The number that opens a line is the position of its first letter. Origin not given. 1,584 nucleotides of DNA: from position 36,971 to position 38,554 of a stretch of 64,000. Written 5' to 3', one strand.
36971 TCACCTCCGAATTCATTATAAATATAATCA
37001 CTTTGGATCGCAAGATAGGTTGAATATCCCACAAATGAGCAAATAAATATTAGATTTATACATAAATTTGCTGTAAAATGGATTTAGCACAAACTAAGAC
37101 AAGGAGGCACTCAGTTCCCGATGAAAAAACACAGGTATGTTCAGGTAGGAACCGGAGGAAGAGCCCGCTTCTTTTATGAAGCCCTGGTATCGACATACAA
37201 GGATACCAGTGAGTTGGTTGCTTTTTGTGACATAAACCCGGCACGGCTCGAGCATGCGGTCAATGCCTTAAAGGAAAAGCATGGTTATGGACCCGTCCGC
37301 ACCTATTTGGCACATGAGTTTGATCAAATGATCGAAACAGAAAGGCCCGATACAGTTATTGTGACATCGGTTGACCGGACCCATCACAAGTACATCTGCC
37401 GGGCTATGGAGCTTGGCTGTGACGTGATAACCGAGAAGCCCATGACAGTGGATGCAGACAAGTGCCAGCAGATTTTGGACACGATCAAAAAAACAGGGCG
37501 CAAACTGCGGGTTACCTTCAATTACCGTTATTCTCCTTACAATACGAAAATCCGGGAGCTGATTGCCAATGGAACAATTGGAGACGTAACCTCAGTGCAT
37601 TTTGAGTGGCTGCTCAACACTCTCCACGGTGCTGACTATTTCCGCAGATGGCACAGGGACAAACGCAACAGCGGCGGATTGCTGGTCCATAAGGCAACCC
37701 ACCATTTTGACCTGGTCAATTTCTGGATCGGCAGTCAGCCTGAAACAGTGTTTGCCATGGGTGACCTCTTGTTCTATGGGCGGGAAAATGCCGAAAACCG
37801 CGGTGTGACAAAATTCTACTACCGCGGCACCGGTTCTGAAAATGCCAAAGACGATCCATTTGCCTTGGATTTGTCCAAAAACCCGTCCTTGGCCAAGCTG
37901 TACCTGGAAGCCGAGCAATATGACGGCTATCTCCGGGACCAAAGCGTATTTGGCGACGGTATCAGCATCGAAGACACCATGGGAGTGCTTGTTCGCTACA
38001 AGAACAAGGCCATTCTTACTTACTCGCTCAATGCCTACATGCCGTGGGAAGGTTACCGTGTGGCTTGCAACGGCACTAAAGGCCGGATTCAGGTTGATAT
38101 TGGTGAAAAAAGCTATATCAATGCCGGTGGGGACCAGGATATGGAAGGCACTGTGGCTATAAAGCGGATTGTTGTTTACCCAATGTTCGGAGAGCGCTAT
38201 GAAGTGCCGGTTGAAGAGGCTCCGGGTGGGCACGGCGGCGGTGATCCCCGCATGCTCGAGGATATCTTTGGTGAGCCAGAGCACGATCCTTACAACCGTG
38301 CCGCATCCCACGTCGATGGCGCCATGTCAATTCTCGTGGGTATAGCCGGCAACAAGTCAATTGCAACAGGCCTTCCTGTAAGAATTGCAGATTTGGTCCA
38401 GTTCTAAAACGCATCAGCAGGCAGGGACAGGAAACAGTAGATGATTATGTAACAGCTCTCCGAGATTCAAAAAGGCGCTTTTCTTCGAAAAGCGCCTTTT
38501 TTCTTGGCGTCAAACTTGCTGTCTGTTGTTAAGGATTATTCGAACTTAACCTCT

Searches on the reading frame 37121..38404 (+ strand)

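Call 34: search_protein_families(library=pfam, proteins=[window:37121-38404:+], max_evalue=0.001)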
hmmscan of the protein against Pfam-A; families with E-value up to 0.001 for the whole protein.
window:37121-38404:+ (428 aa): 4 families
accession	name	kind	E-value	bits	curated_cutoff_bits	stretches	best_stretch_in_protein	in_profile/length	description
PF02894.22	GFO_IDH_MocA_C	-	7.7e-28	98.2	22.9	1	145-421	1-217/218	Oxidoreductase family, C-terminal alpha/beta domain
PF01408.29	GFO_IDH_MocA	-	3.6e-19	70.1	24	1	5-133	2-120/120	Oxidoreductase family, NAD-binding Rossmann fold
PF22725.1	GFO_IDH_MocA_C3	-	2.7e-18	66.6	27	1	143-220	3-78/124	GFO/IDH/MocA C-terminal domain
PF22685.1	Gal80p_C-like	-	0.00093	19.8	29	0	139-213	1-77/152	Gal80p, C-terminal domain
